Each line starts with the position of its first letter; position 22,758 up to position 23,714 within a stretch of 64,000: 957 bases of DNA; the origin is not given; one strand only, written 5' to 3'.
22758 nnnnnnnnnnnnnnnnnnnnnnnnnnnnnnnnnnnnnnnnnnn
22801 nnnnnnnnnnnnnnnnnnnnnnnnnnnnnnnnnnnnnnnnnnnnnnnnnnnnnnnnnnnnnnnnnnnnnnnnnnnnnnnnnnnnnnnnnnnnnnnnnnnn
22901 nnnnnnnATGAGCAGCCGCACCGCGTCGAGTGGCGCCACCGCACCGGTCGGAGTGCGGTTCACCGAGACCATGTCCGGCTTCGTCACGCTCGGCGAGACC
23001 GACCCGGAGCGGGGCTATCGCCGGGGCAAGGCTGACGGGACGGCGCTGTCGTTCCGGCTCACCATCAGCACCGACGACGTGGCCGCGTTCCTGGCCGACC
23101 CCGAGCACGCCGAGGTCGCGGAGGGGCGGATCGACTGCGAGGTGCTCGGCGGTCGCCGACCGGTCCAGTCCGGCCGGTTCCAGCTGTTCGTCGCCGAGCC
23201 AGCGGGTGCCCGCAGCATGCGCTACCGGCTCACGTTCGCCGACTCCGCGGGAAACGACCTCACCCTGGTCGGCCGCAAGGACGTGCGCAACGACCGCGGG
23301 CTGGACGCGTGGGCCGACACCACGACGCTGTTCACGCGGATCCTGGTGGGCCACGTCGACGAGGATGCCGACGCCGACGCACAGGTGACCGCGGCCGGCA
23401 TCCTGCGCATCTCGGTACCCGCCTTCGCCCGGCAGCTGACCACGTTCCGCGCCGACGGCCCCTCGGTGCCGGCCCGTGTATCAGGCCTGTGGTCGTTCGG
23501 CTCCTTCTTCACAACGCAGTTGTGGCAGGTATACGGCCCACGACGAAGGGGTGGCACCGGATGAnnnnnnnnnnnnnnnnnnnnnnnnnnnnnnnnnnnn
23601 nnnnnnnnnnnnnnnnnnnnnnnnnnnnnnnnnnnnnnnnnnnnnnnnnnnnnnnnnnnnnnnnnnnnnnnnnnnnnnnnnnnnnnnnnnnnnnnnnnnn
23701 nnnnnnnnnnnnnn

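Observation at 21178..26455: Translationally coupled four-gene operon: cholesterol-oxidase-like GMC flavoprotein, orphan protein, membrane-anchored metallophosphoesterase, Cys-type alpha/beta hydrolase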

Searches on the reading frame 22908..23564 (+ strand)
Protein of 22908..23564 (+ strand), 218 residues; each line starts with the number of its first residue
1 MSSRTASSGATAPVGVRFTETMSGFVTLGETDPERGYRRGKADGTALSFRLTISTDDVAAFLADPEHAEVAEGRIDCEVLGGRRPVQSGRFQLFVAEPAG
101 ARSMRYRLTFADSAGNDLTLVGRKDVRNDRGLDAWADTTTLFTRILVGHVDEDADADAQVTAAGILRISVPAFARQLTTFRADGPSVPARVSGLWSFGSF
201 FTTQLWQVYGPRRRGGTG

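Call 9: search_protein_families(library=pfam, proteins=[window:22908-23564:+], max_evalue=0.01)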
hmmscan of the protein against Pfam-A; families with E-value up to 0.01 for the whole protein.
window:22908-23564:+ (218 aa): 0 families

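Call 10: search_protein_families(library=ncbifam, proteins=[window:22908-23564:+], max_evalue=0.01)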
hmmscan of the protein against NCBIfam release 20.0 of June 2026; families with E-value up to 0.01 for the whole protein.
window:22908-23564:+ (218 aa): 0 families

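Call 16: search_solved_structures(query=window:22908-23561:+, max_evalue=1)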
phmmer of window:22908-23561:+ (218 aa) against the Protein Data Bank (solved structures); distinct sequences matched with E-value up to 1: 0.

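Call 19: find_homologous_proteins(query=window:22908-23561:+, max_evalue=0.001)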
Query window:22908-23561:+ (218 aa): 197 proteins with E <= 0.001 among 1405 candidates; the best 120 are listed.
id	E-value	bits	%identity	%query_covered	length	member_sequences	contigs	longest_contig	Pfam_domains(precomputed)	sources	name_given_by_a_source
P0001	7.7e-138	475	100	100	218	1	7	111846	-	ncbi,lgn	-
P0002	3.6e-83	296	67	92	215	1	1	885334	-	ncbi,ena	-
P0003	2.3e-72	261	63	93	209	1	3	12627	-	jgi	-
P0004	3.3e-72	260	60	97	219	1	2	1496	-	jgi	jgi:cholesterol oxidase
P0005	3.2e-71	257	60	97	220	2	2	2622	-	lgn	-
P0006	6.0e-71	256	60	93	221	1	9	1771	-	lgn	-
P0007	6.8e-71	256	60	99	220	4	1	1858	-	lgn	-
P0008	1.0e-70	256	62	93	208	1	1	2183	-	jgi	jgi:cholesterol oxidase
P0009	3.1e-70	254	58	100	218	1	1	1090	-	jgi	jgi:cholesterol oxidase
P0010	3.2e-70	254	61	98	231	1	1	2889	-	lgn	-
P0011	1.0e-69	252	63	93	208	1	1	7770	-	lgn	-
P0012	6.2e-69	250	57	98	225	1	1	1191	-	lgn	-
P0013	1.3e-68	249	61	91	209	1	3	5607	-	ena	-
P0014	3.1e-68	248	61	93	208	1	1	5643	-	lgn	-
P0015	2.4e-67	245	57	99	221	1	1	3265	-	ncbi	-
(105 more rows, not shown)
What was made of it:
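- JGI labels g2 homologs 'cholesterol oxidase' (call 19).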

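Call 22: find_related_loci(query=A1, collection=genome_contigs, flank=10000)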
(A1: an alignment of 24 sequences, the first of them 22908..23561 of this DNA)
Query A1 (218 aa) in genome_contigs; peptide patterns used: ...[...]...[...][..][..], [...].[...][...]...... (x = any residue, [..] = any of these).
599 stretches matched a pattern (row limit reached: there are more); 577 encode a relative of the query (tblastn E <= 1e-3); the best 80 are kept; 80 distinct loci.
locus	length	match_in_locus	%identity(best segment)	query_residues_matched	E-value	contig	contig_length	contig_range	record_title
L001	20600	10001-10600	67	13-212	1e-86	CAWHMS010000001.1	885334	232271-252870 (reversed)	MAG: uncultured Actinomycetota bacterium isolate MFD02840.bin.1.11 genome assembly, contig: contig_16612, whole genome s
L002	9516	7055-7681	55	7-214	5e-68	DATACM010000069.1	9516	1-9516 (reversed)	MAG TPA_asm: Acidimicrobiales bacterium isolate SMAG_U6724 k141_1126160, whole genome shotgun sequence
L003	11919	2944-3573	54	6-214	2e-67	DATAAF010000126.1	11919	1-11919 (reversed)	MAG TPA_asm: Acidimicrobiales bacterium isolate SMAG_U6665 k141_3163816, whole genome shotgun sequence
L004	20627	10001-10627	55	3-210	2e-67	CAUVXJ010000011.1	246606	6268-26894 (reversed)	Frankia sp. Cr3 genome assembly, contig: scaffold00001, whole genome shotgun sequence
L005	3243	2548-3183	53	1-214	3e-66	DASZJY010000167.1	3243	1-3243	MAG TPA_asm: Acidimicrobiales bacterium isolate SMAG_U6641 k141_95597, whole genome shotgun sequence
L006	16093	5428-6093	52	3-210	2e-65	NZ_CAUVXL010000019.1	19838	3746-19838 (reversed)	Frankia sp. Cas4 scaffold00111, whole genome shotgun sequence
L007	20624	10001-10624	53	3-210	2e-64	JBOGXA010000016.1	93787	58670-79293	MAG: Actinomycetota bacterium isolate SD8036_metabat2.bin.39 NODE_56_length_93787_cov_2.898729, whole genome shotgun seq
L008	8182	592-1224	53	2-215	2e-64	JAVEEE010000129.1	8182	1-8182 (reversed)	MAG: Frankiaceae bacterium isolate BP_193 scaffold_3085187, whole genome shotgun sequence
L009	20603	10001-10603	53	10-209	6e-63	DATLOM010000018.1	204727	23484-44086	MAG TPA_asm: Acidimicrobiales bacterium isolate SMAG_U13826 k141_4297368, whole genome shotgun sequence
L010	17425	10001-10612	57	16-218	1e-62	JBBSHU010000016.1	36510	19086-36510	MAG: Acidimicrobiales bacterium isolate LS3_sbin.15 LS3_sbin.15_K_974470_L_36510_cov_48.7737, whole genome shotgun seque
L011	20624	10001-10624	51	8-215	2e-62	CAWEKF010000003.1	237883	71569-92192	MAG: uncultured Solirubrobacterales bacterium isolate MFD05841.bin.2.214 genome assembly, contig: contig_31345, whole ge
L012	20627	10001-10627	54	9-218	4e-62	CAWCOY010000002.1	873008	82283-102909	MAG: uncultured Solirubrobacterales bacterium isolate MFD04944.bin.2.93 genome assembly, contig: contig_18346, whole gen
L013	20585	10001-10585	53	16-209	5e-62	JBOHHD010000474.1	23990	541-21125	MAG: Pseudonocardiaceae bacterium isolate M3-B1_metabat2.bin.43 k127_296836, whole genome shotgun sequence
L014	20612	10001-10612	51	5-211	5e-62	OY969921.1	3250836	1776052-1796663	MAG: uncultured Solirubrobacterales bacterium isolate MFD05841.bin.c.1 genome assembly, chromosome: 1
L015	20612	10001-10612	51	5-211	5e-62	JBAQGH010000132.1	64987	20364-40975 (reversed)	MAG: Solirubrobacteraceae bacterium isolate MFD05814_ilm_asm_bin19 k127_656241, whole genome shotgun sequence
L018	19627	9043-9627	51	16-210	2e-61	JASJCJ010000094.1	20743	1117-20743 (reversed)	MAG: Calothrix sp. MO_167.B12 MO_167.c_1341, whole genome shotgun sequence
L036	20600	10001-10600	48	11-209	7e-60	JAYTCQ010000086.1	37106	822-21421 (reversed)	MAG: Blastocatellia bacterium isolate GFS_1591 GFS_1591_85, whole genome shotgun sequence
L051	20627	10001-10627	46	2-209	8e-59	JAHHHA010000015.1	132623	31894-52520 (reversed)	MAG: Cyanosarcina radialis HA8281-LM2 scaffold_94_c1, whole genome shotgun sequence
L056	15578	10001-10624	48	3-209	4e-58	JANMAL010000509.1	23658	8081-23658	MAG: Blastocatellia bacterium isolate OTE_12_concoct_250 OTE_12_k141_3580580, whole genome shotgun sequence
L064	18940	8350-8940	51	16-210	1e-57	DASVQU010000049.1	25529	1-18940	MAG TPA_asm: Pyrinomonadaceae bacterium isolate SMAG_U3216 k141_281121, whole genome shotgun sequence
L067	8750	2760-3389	49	12-210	3e-57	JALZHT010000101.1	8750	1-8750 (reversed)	MAG: Acidobacteriota bacterium isolate SON bin9 SC8834_NODE_385_length_8750_cov_2.100197, whole genome shotgun sequence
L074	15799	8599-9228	48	10-216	3e-56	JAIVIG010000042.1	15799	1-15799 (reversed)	MAG: Actinomycetota bacterium isolate MAG54 MTG54_5316, whole genome shotgun sequence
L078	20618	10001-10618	51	9-209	7e-56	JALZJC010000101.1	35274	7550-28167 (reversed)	MAG: Actinomycetota bacterium isolate MOJ bin30 SC8837-39_k127_1612420, whole genome shotgun sequence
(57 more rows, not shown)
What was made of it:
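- The very broad phyletic spread (call 22) is atypical of a specialised metabolite.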

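Call 29: search_protein_families(library=pfam, proteins=[L018:8086-9657:+, L036:9086-10633:+, L078:9044-10651:+, L067:1824-3419:+, L051:9098-10660:+, L056:9053-10657:+, L064:7360-8970:+, L074:8272-10407:+], max_evalue=0.01)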
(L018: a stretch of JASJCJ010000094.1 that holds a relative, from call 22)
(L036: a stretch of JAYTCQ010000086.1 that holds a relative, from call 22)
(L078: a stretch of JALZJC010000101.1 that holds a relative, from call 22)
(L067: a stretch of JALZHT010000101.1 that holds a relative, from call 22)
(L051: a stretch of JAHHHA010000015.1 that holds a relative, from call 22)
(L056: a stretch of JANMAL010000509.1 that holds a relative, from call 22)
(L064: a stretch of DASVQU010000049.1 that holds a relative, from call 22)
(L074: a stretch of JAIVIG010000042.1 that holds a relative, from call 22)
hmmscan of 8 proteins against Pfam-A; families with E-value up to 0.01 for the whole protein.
L018:8086-9657:+ (523 aa): 1 family
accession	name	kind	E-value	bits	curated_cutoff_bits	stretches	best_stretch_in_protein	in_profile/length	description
PF01734.28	Patatin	-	1.4e-15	58.5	27.7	1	26-194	1-190/191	Patatin-like phospholipase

L036:9086-10633:+ (515 aa): 1 family
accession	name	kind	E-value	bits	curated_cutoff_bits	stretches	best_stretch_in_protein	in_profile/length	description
PF01734.28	Patatin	-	1.3e-14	55.2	27.7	1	15-171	1-178/191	Patatin-like phospholipase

L078:9044-10651:+ (535 aa): 1 family
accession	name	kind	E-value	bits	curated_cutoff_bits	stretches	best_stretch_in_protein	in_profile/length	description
PF01734.28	Patatin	-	2.9e-14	54.2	27.7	1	27-192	1-187/191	Patatin-like phospholipase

L067:1824-3419:+ (531 aa): 1 family
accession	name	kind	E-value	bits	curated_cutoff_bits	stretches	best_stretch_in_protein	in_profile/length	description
PF01734.28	Patatin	-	2.2e-19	70.9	27.7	1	21-190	1-191/191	Patatin-like phospholipase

L051:9098-10660:+ (520 aa): 1 family
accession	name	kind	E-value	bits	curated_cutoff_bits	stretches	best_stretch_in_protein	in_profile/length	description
PF01734.28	Patatin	-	8.8e-17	62.4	27.7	1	24-192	1-190/191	Patatin-like phospholipase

L056:9053-10657:+ (534 aa): 1 family
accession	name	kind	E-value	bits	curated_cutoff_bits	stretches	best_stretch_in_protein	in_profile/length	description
PF01734.28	Patatin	-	2.1e-16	61.1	27.7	1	35-197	1-184/191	Patatin-like phospholipase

L064:7360-8970:+ (536 aa): 1 family
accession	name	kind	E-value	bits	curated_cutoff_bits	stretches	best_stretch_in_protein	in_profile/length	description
PF01734.28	Patatin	-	4.3e-19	69.9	27.7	1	35-202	1-189/191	Patatin-like phospholipase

L074:8272-10407:+ (711 aa): 3 families
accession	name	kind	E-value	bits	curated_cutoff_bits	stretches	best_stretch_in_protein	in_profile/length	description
PF00561.26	Abhydrolase_1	-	2.4e-10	40.9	25.8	1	378-468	2-81/245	alpha/beta hydrolase fold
PF12697.13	Abhydrolase_6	-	2.4e-06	28.8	26.3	1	381-676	3-207/217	Alpha/beta hydrolase family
PF12146.15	Hydrolase_4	-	0.008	15.9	27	0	623-673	185-233/239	Serine aminopeptidase, S33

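Call 32: find_encoding_contigs(protein=P0001, flank=10000, max_places=4)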
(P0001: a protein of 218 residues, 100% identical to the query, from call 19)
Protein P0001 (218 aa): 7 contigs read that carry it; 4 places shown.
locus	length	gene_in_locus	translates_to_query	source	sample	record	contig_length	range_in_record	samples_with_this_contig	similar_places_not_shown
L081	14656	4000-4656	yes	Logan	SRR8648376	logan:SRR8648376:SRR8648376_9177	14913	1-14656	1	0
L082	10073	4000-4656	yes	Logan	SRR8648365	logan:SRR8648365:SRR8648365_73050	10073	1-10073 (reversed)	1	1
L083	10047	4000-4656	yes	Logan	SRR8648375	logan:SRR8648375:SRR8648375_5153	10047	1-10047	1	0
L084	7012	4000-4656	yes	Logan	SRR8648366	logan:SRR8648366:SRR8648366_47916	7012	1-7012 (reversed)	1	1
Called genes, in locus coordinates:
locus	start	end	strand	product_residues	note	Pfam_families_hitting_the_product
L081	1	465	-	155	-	?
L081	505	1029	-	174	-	PF00258:Flavodoxin_1 (weak), PF12724:Flavodoxin_5 (weak)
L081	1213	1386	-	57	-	PF05532:CsbD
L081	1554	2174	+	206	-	PF11716:MDMPI_N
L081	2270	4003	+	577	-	PF00732:GMC_oxred_N (faint), PF01266:DAO (faint), PF13450:NAD_binding_8 (faint), PF05199:GMC_oxred_C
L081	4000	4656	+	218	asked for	-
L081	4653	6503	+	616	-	-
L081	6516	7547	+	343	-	PF00561:Abhydrolase_1 (faint)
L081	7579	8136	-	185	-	-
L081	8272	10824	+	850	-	PF00246:Peptidase_M14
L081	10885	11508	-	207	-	PF13468:Glyoxalase_3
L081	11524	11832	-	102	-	-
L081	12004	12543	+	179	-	-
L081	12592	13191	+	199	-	PF01370:Epimerase (weak), PF04321:RmlD_sub_bind (weak), PF13561:adh_short_C2, PF00106:adh_short (weak)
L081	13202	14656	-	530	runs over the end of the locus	PF07905:PucR, PF17853:GGDEF_2, PF13556:HTH_30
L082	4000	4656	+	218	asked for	-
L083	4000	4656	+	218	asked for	-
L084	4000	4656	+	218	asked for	-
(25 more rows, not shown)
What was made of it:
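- Checked: Gene calls on four public metagenome assemblies of the same sequence give the same 577/218/616/343-aa products (call 32).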

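Call 33: predict_structure(alignment_id=A1)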
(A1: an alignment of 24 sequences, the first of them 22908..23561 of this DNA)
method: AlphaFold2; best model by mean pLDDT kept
length: 218 residues; sequences in the alignment: 24
mean_pLDDT: 90.7   pTM: 0.85
mean pLDDT of the five models: 90.7, 89.0, 88.7, 88.3, 87.0
residues with pLDDT >= 90: 159; 70-90: 39; 50-70: 17; < 50: 3
segments of 3 or more residues with pLDDT < 50: 216-218
pLDDT, mean of each block of 10 residues (from residue 1): 65 94 98 98 98 96 92 98 98 86 95 98 87 74 98 95 95 91 95 94 87 56
secondary structure, 60 per line:
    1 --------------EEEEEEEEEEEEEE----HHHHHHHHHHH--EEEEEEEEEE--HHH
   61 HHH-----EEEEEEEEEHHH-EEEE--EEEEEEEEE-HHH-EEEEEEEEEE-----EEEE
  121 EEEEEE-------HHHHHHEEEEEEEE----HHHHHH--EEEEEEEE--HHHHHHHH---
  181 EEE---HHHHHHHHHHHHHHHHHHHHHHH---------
elements in order: E15-28 H33-43 E46-55 H58-63 E69-77 E82-85 E88-96 E102-111 E117-126 H134-139 E140-147 H152-157 E160-167 H170-177 E181-183 H187-209
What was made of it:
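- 22908..23564 (+): g2: 218-aa beta-barrel protein with a long C-terminal helix; hub/adaptor domain with no described family. AF2 pLDDT is 90.7 (call 33).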

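Call 36: fold_search(model_id=the predicted structure, library=pdb)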
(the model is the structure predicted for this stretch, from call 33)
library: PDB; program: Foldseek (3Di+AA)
matches with E <= 10: 635; with E <= 0.001: 0
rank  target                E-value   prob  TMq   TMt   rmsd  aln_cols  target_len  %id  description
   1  4jm3_A                9.4e-03  0.28  0.18  0.16  14.2       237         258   13  Enduracididine Biosynthesis Enzyme MppR with HEPES Buffer Bound (released 2013-07-03)
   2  9d93_Qa               1.4e-02  0.23  0.15  0.15  17.7       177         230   11  Mycobacteriophage Bxb1 tail tip - Composite map and model (released 2024-09-25)
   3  4jmd_A                2.7e-02  0.28  0.21  0.19  12.1       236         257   13  Enduracididine biosynthesis enzyme MppR complexed with the condensation product of pyruvate and imidazole 4-carboxalde (released 2013-07-03)
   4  3c5o_C                2.8e-02  0.72  0.27  0.36  14.6       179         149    9  Crystal structure of the conserved protein of unknown function RPA1785 from Rhodopseudomonas palustris (released 2008-02-19)
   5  4jmc_A                3.5e-02  0.25  0.21  0.19  12.3       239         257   13  Enduracididine biosynthesis enzyme MppR complexed with pyruvate (released 2013-07-03)
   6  4jmc_B                3.7e-02  0.23  0.21  0.19  12.1       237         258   14  Enduracididine biosynthesis enzyme MppR complexed with pyruvate (released 2013-07-03)
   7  7x80_A                4.6e-02  0.16  0.17  0.24  15.7       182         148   13  The crystal structure of PloI4-C16M/D46A/I137V (released 2023-02-08)
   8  3c5o_A                7.1e-02  0.44  0.26  0.35  15.1       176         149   11  Crystal structure of the conserved protein of unknown function RPA1785 from Rhodopseudomonas palustris (released 2008-02-19)
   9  7ydq                  9.4e-02  0.14  0.21  0.09  19.4       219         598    7  Structure of PfNT1(Y190A)-GFP in complex with GSK4 (released 2023-04-26)
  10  3g7g_G                1.0e-01  0.41  0.27  0.36  14.3       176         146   10  Crystal structure of the protein with unknown function from Clostridium acetobutylicum ATCC 824 (released 2009-03-17)
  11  3g7g_B                1.1e-01  0.15  0.20  0.26  15.9       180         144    9  Crystal structure of the protein with unknown function from Clostridium acetobutylicum ATCC 824 (released 2009-03-17)
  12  7x81_B                1.2e-01  0.14  0.16  0.25  16.1       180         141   13  The crystal structure of PloI4-C16M/D46A/I137V in complex with exo-2+2 adduct (released 2023-02-08)
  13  6roj_A                1.2e-01  0.16  0.16  0.05  13.3       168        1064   12  Cryo-EM structure of the activated Drs2p-Cdc50p (released 2019-07-03)
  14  3g7g_C                1.4e-01  0.44  0.27  0.37  14.5       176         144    8  Crystal structure of the protein with unknown function from Clostridium acetobutylicum ATCC 824 (released 2009-03-17)
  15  7x81_A                1.5e-01  0.10  0.17  0.24  15.8       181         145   12  The crystal structure of PloI4-C16M/D46A/I137V in complex with exo-2+2 adduct (released 2023-02-08)
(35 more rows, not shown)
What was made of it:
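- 22908..23564 (+): Foldseek against PDB finds nothing at E<0.001 (call 36).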

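Call 47: search_protein_families(library=padloc, proteins=[window:22908-23561:+, L018:8086-9657:+], max_evalue=0.001)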
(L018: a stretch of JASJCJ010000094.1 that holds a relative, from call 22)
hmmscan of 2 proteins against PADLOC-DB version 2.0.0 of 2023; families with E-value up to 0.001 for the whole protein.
window:22908-23561:+ (218 aa): 0 families

L018:8086-9657:+ (523 aa): 0 families

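Call 53: search_protein_representatives(alignment_id=A1)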
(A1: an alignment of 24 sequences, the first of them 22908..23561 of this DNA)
Query: 24 sequences, 211 profile positions. Proteins with E-value up to 0.001 (for the whole library): 2260; up to 1e-10: 1512; up to 1e-30: 447. The best 150 are listed.
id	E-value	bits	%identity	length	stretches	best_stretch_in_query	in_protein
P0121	4.1e-122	421.9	-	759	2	6-203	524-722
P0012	2.1e-90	318.3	-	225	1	4-208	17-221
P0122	2.1e-87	308.5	-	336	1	4-208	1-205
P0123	8.5e-87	306.5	-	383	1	5-207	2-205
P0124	8.7e-87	306.5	-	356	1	3-209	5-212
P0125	2.5e-84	298.5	-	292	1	4-208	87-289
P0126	4.5e-84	297.6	-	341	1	4-203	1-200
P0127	9.3e-83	293.3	-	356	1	4-203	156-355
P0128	4.3e-82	291.2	-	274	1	5-203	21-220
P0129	9.9e-82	290.0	-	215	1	6-201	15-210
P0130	2.7e-81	288.6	-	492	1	3-203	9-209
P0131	2.1e-80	285.6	-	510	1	5-204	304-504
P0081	3.4e-80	285.0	-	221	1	4-206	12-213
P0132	8.6e-80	283.6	-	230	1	4-206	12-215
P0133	9.9e-80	283.4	-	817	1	3-204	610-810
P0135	2.3e-78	279.0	-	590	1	5-202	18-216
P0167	1.2e-63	230.9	-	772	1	5-206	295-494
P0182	1.3e-60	221.0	-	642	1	6-202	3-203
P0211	1.5e-55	204.4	-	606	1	4-206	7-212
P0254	1.5e-47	178.3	-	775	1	7-202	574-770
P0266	1.7e-46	174.8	-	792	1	7-203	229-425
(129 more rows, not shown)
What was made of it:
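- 22908..23564 (+): A profile search finds 2,260 clusters (call 53).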

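Call 54: search_protein_families(library=pfam, proteins=[P0121, P0133, P0135, P0167, P0266, P0182, P0131, P0254, P0130, P0211], max_evalue=0.001)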
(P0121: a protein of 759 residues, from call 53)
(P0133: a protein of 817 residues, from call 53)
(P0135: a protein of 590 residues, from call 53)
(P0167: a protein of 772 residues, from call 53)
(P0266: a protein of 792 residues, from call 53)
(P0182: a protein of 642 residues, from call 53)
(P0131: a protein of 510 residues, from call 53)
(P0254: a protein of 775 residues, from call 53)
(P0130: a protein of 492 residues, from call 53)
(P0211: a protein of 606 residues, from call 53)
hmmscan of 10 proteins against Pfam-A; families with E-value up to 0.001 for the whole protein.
P0121 (759 aa): 1 family
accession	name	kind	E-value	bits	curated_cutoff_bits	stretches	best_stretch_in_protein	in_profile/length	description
PF01734.28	Patatin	-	9.4e-19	68.8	27.7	1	25-184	1-180/191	Patatin-like phospholipase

P0133 (817 aa): 6 families
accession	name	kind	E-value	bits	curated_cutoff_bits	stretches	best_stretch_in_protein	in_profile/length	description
PF05199.19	GMC_oxred_C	-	1.8e-16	61.4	24.6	1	519-574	84-139/139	GMC oxidoreductase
PF01266.30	DAO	-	7.3e-13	49.2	27.9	2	32-64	1-33/353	FAD dependent oxidoreductase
PF00732.25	GMC_oxred_N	-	1.6e-10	41.6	23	1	225-321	111-199/218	GMC oxidoreductase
PF00890.30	FAD_binding_2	-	1e-08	35.2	20.4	1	32-64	1-33/414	FAD binding domain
PF13450.12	NAD_binding_8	-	2e-05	25.2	21.9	1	35-62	1-28/68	NAD(P)-binding Rossmann-like domain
PF07992.20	Pyr_redox_2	-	0.00017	21.6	26.1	1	32-65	2-35/291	Pyridine nucleotide-disulphide oxidoreductase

P0135 (590 aa): 2 families
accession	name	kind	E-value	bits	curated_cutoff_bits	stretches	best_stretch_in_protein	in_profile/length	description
PF00561.26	Abhydrolase_1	-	1.6e-07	31.7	25.8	1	268-359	2-81/245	alpha/beta hydrolase fold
PF12697.13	Abhydrolase_6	-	2.1e-06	29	26.3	1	269-432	1-146/217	Alpha/beta hydrolase family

P0167 (772 aa): 1 family
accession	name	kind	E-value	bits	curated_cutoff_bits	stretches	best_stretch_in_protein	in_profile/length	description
PF01734.28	Patatin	-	1.6e-14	55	27.7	1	11-174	1-190/191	Patatin-like phospholipase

P0266 (792 aa): 1 family
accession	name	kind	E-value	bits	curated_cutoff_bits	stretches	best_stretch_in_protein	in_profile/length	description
PF00561.26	Abhydrolase_1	-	4.4e-05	23.7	25.8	1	475-577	2-95/245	alpha/beta hydrolase fold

P0182 (642 aa): 1 family
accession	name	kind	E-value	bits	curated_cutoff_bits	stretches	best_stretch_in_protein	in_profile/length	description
PF00561.26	Abhydrolase_1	-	4.8e-05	23.6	25.8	1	266-434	2-157/245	alpha/beta hydrolase fold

P0131 (510 aa): 1 family
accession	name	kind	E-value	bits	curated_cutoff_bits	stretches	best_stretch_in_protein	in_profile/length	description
PF01734.28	Patatin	-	1.6e-19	71.3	27.7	1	11-180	1-191/191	Patatin-like phospholipase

P0254 (775 aa): 6 families
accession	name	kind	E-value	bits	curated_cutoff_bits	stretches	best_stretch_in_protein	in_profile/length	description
PF05199.19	GMC_oxred_C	-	2.1e-17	64.4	24.6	1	485-540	78-139/139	GMC oxidoreductase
PF01266.30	DAO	-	1.8e-09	38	27.9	1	7-39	1-33/353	FAD dependent oxidoreductase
PF00732.25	GMC_oxred_N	-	3e-08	34.2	23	1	79-289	23-199/218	GMC oxidoreductase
PF13450.12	NAD_binding_8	-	3e-06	27.8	21.9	1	10-37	1-28/68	NAD(P)-binding Rossmann-like domain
PF00890.30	FAD_binding_2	-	3.1e-05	23.8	20.4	1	7-38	1-32/414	FAD binding domain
PF07992.20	Pyr_redox_2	-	9e-05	22.5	26.1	0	7-41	2-36/291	Pyridine nucleotide-disulphide oxidoreductase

P0130 (492 aa): 0 families

P0211 (606 aa): 1 family
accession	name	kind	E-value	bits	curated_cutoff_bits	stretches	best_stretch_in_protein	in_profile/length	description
PF00561.26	Abhydrolase_1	-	2.7e-06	27.7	25.8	1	271-378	2-101/245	alpha/beta hydrolase fold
